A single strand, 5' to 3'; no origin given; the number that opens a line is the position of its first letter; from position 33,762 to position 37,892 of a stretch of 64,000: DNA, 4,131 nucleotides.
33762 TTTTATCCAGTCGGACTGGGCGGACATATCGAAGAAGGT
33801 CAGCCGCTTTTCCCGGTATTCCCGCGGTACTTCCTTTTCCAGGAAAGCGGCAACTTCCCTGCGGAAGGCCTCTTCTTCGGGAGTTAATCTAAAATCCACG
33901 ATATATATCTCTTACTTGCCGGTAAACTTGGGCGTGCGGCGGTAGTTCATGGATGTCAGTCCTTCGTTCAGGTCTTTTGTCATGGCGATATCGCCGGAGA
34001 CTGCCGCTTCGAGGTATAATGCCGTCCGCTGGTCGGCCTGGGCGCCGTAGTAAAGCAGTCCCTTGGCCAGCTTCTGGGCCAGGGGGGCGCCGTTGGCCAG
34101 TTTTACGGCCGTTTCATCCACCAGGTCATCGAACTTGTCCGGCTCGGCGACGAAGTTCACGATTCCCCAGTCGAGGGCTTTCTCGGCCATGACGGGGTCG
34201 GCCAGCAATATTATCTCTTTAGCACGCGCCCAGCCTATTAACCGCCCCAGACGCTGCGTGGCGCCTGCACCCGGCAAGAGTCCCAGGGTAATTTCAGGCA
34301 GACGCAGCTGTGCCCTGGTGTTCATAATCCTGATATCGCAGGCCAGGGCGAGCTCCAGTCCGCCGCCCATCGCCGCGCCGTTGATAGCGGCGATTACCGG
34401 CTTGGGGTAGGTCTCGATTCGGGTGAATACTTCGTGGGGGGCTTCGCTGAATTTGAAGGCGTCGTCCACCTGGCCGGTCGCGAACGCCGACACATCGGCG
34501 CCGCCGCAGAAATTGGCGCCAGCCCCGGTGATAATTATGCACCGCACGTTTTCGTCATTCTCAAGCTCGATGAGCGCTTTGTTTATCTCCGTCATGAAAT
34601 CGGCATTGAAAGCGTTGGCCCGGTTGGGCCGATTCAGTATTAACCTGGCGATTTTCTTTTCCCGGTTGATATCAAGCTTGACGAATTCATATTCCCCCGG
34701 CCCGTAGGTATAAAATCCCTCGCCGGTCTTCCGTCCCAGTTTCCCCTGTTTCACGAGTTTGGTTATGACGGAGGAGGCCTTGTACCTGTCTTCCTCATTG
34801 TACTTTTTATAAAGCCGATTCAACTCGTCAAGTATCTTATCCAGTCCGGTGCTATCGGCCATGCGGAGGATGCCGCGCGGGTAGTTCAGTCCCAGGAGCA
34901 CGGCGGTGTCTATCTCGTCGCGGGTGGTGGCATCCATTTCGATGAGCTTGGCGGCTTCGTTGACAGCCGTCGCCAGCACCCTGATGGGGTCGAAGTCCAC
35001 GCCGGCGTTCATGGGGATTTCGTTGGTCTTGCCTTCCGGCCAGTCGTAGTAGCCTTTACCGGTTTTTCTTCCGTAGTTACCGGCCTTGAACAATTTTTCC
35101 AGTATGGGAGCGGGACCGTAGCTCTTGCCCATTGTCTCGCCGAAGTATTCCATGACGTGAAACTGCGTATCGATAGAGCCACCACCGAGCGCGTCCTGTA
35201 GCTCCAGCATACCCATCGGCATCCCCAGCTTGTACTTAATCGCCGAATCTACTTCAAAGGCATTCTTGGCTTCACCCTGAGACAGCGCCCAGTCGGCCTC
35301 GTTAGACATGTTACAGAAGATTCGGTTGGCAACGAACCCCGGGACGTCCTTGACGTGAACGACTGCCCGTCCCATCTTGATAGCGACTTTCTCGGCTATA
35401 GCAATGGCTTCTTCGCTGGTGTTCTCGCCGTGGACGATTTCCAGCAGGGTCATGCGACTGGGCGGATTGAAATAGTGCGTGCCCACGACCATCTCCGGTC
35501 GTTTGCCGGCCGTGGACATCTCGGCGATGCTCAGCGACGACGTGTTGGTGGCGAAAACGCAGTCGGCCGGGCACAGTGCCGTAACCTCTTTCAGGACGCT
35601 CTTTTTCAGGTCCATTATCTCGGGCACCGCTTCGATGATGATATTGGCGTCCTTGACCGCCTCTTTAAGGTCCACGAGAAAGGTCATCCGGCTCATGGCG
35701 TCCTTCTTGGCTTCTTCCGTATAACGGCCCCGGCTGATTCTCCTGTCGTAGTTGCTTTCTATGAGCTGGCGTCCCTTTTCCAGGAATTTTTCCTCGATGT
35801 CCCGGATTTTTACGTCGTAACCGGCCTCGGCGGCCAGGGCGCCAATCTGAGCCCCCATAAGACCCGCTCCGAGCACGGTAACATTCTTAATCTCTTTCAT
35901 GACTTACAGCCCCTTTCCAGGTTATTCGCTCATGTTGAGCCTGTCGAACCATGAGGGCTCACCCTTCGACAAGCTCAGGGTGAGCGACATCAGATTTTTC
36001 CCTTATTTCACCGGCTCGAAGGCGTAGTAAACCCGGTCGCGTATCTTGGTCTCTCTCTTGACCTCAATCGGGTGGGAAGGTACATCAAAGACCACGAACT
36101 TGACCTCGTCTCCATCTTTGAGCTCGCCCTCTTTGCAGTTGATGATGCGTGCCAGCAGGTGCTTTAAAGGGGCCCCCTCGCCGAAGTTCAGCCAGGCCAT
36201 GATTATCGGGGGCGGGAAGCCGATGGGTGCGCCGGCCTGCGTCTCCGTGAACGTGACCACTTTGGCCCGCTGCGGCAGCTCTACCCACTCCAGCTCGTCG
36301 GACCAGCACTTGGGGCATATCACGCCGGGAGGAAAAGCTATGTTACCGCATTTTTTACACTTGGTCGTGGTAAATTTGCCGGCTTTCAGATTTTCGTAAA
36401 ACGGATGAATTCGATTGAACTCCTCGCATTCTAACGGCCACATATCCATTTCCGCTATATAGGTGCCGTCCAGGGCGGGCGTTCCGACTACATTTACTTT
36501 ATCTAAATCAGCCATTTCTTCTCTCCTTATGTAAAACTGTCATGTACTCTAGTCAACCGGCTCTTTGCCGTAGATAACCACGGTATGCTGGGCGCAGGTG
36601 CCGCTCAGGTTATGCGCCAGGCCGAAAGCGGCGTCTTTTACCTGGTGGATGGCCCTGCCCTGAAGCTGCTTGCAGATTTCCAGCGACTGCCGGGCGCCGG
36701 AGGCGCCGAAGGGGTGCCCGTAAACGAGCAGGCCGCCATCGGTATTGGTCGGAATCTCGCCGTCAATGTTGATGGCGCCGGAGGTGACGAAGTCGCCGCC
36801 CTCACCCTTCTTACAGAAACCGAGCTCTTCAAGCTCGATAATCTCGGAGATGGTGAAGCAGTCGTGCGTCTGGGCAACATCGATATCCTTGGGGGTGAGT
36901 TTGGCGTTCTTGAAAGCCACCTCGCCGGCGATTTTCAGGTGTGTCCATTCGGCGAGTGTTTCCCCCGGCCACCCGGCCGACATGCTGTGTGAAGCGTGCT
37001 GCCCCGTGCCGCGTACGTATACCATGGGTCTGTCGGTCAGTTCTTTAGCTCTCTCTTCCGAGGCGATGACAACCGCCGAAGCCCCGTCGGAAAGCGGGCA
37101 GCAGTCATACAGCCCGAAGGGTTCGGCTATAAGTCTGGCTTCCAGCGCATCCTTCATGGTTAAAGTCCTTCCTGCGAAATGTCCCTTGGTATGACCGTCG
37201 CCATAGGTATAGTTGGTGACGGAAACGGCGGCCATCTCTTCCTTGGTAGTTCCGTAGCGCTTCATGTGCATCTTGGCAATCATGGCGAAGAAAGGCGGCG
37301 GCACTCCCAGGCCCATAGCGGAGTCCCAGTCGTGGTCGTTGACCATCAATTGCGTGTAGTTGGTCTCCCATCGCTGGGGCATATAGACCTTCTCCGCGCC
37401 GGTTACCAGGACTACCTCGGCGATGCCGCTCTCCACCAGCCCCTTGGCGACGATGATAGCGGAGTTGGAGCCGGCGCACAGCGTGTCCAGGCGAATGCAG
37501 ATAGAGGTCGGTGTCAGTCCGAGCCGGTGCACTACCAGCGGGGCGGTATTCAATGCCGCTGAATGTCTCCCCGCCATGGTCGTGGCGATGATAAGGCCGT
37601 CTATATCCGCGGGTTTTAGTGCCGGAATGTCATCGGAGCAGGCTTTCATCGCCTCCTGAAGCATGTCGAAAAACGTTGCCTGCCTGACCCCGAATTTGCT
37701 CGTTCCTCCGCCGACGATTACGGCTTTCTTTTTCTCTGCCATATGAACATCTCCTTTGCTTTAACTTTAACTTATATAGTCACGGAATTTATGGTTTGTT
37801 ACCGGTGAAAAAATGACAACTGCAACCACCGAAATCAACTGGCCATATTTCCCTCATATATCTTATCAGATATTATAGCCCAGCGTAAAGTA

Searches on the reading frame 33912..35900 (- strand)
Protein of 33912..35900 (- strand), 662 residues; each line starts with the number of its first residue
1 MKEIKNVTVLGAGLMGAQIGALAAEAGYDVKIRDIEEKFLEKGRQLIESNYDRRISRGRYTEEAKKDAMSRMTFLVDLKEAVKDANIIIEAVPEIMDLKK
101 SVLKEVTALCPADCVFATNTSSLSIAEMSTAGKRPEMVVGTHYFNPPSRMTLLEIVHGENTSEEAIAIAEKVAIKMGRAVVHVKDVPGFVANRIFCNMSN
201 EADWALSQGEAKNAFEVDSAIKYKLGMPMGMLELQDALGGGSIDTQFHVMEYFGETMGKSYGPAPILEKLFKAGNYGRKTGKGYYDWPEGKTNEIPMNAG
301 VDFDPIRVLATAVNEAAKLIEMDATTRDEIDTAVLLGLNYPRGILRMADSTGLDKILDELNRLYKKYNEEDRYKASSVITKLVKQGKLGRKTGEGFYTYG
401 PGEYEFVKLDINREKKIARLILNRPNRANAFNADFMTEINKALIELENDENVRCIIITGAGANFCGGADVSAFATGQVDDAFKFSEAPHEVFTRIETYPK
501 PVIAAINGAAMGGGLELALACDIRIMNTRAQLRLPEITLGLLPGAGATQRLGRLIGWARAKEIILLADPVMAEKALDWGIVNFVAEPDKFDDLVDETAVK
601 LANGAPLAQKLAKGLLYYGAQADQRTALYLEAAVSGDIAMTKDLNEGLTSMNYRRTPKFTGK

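Call 4: search_protein_families(library=pfam, proteins=[window:33912-35900:-])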
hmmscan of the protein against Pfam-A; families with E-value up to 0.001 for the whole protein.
window:33912-35900:- (662 aa): 6 families
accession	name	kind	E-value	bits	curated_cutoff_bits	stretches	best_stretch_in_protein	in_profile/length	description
PF02737.24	3HCDH_N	-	4.5e-58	196.6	22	1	6-186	1-180/180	3-hydroxyacyl-CoA dehydrogenase, NAD binding domain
PF00378.25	ECH_1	-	1.2e-57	195.6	27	1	414-661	3-250/251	Enoyl-CoA hydratase/isomerase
PF00725.27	3HCDH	-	3.5e-45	152.9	22.1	2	188-287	1-97/97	3-hydroxyacyl-CoA dehydrogenase, C-terminal domain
PF16113.10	ECH_2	-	6.7e-35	121.6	27.2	1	418-596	2-183/335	Enoyl-CoA hydratase/isomerase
PF01210.29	NAD_Gly3P_dh_N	-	0.00026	21.4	23.1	1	6-112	1-95/158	NAD-dependent glycerol-3-phosphate dehydrogenase N-terminus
PF03721.20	UDPG_MGDP_dh_N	-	0.00027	21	27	1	6-93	2-85/187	UDP-glucose/GDP-mannose dehydrogenase family, NAD binding domain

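Call 5: search_protein_families(library=ncbifam, proteins=[window:33912-35900:-])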
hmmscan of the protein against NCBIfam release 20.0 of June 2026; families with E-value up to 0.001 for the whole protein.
window:33912-35900:- (662 aa): 90 families (the best 25 are shown)
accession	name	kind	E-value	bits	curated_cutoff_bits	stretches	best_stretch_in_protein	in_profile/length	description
NF008363.0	PRK11154.1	equivalog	3.6e-114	382.4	869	3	2-289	307-588/708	fatty acid oxidation complex subunit alpha FadJ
TIGR02441.1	fa_ox_alpha_mit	equivalog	7.7e-107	358.2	964.65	3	2-300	333-626/737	fatty acid oxidation complex subunit alpha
NF008727.0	PRK11730.1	equivalog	2.6e-104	350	870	2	2-294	311-599/717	fatty acid oxidation complex subunit alpha FadB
NF006722.0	PRK09260.1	equivalog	3.7e-104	348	429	2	4-291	2-285/289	3-hydroxyacyl-CoA dehydrogenase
TIGR02440.1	FadJ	equivalog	3.7e-102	342.8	968.45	3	2-288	302-582/699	fatty acid oxidation complex subunit alpha FadJ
NF004474.0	PRK05808.1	subfamily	4.3e-98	328.1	408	2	3-287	2-282/283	3-hydroxybutyryl-CoA dehydrogenase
NF006124.0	PRK08268.1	subfamily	6.6e-95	319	508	3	2-296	5-296/507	3-hydroxyacyl-CoA dehydrogenase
TIGR02437.1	FadB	equivalog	4.3e-85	286.5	933.55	2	2-293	311-598/714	fatty acid oxidation complex subunit alpha FadB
NF005715.0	PRK07530.1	equivalog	9.6e-78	261.5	420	2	2-289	2-285/292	3-hydroxybutyryl-CoA dehydrogenase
NF005875.0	PRK07819.1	subfamily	4.6e-76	256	319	2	2-287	3-286/287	3-hydroxybutyryl-CoA dehydrogenase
TIGR02279.1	PaaC-3OHAcCoADH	equivalog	1.6e-75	254.9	669.4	3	3-299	4-297/503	3-hydroxyacyl-CoA dehydrogenase PaaH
NF052272.1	Staph_FadB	exception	4.4e-67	226.9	999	3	4-291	3-291/752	3-hydroxyacyl-CoA dehydrogenase/crotonase FadB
NF004475.0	PRK05809.1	subfamily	7.9e-66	222.2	394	1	405-661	2-259/260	short-chain-enoyl-CoA hydratase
NF005802.0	PRK07657.1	equivalog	9.8e-64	215.4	363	1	407-662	5-260/260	enoyl-CoA hydratase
NF006143.0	PRK08293.1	equivalog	2.7e-63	214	312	2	2-289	2-289/291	3-hydroxyacyl-CoA dehydrogenase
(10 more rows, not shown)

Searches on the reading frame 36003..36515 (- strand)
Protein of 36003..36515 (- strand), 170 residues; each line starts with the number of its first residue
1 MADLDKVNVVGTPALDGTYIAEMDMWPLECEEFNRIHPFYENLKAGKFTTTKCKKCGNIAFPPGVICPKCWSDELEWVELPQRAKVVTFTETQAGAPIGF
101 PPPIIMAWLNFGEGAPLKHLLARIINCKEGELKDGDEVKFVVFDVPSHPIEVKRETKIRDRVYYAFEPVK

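Call 4: search_protein_families(library=pfam, proteins=[window:36003-36515:-])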
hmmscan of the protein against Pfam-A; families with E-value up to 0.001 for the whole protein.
window:36003-36515:- (170 aa): 2 families
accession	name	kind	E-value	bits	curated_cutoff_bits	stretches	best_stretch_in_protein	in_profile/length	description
PF12172.15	zf-ChsH2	-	2.3e-09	37.3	23.2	1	43-76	4-37/37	ChsH2, rubredoxin-like zinc ribbon domain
PF01796.24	OB_ChsH2_C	-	3.7e-07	30.4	27.1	1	77-143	1-64/65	ChsH2, C-terminal OB-fold domain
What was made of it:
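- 36003..36515 (-): DUF35/ChsH2-type zinc-ribbon plus OB-fold partner of the thiolase. Call 4.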

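Call 5: search_protein_families(library=ncbifam, proteins=[window:36003-36515:-])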
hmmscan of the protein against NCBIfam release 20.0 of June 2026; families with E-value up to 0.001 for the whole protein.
window:36003-36515:- (170 aa): 1 family
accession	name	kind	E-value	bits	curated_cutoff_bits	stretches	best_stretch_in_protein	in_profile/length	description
NF053627.1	BnzsclthlBbsAGT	equivalog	1.9e-11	44.1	250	1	48-142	36-125/145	benzoylsuccinyl-CoA thiolase subunit BbsA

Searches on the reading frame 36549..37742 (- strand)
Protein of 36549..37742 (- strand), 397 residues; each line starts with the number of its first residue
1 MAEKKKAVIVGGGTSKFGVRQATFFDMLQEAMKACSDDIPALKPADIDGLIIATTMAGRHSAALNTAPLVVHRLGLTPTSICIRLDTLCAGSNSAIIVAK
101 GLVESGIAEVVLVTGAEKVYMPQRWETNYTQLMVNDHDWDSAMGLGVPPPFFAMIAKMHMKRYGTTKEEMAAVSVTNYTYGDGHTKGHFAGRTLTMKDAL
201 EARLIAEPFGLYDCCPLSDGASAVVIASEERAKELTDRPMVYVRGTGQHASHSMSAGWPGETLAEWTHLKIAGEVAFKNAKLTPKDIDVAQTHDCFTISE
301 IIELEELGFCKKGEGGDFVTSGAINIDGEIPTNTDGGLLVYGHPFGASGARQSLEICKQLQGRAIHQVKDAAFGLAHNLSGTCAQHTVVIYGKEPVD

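Call 4: search_protein_families(library=pfam, proteins=[window:36549-37742:-])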
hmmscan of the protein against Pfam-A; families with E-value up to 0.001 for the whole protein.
window:36549-37742:- (397 aa): 4 families
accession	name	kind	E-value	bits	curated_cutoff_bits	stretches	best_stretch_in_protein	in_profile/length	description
PF22691.2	Thiolase_C_1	-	3e-42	144.2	28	1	264-393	16-144/144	Thiolase C-terminal domain-like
PF00108.29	Thiolase_N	-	5.4e-17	62.5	26.4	1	8-230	2-260/260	Thiolase, N-terminal domain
PF02803.24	Thiolase_C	-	2.7e-09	37.1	27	1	272-364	27-101/123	Thiolase, C-terminal domain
PF08545.16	ACP_syn_III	-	1.8e-05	25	24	0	87-119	5-37/80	3-Oxoacyl-[acyl-carrier-protein (ACP)] synthase III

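Call 5: search_protein_families(library=ncbifam, proteins=[window:36549-37742:-])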
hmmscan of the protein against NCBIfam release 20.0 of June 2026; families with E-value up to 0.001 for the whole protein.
window:36549-37742:- (397 aa): 53 families (the best 25 are shown)
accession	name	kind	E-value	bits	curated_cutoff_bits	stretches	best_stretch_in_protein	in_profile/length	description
NF004720.0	PRK06064.1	subfamily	1.3e-95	320.5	420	1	5-393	2-387/389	thiolase domain-containing protein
NF053570.1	AcCoTHIOL_METTL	equivalog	4.6e-77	259.4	600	1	7-393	4-383/385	acetyl-CoA acetyltransferase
NF009228.0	PRK12578.1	subfamily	2.4e-72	243.7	485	1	5-391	3-385/387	thiolase domain-containing protein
NF004810.0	PRK06157.1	equivalog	6.7e-70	236.2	403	1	4-388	6-390/400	acetyl-CoA acetyltransferase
NF004811.0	PRK06158.1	subfamily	1.1e-63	215.5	421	1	4-393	7-380/384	acetyl-CoA acetyltransferase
NF005892.0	PRK07855.1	subfamily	7.7e-61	206.1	469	1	4-373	5-371/390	lipid-transfer protein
NF004982.0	PRK06365.1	equivalog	6.6e-59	200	695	1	5-391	16-426/430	thiolase domain-containing protein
NF006010.0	PRK08142.1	subfamily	9.4e-55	185.9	462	1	23-385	24-376/388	thiolase domain-containing protein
NF005704.0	PRK07516.1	subfamily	3.7e-53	180.9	412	1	5-387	2-381/389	thiolase domain-containing protein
NF006102.0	PRK08256.1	subfamily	4.4e-53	180.8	436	1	4-392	2-391/394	lipid-transfer protein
NF004715.0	PRK06059.1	equivalog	6.7e-46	157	424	1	5-382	4-389/399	lipid-transfer protein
NF053628.1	BnzsclthlBbsBGT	equivalog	1e-44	152.9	750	1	4-364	4-351/389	benzoylsuccinyl-CoA thiolase subunit BbsB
NF004936.0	PRK06289.1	equivalog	1.7e-42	145.7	375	1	10-392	8-402/405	acetyl-CoA acetyltransferase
NF006180.0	PRK08313.1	subfamily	5.2e-41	140.8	514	1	4-395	3-386/389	thiolase domain-containing protein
NF004721.0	PRK06065.1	equivalog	1.4e-39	136.1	455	1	4-388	9-388/393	thiolase domain-containing protein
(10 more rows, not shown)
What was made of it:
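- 36549..37742 (-): Divergent neighbour: an SCP-x/archaeal-type thiolase (397 aa), the first gene of the minus-strand string. It is syntenic with the enzyme, but a functional link is unproven. Pfam Thiolase_C_1 and NF004720 (calls 4, 5).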
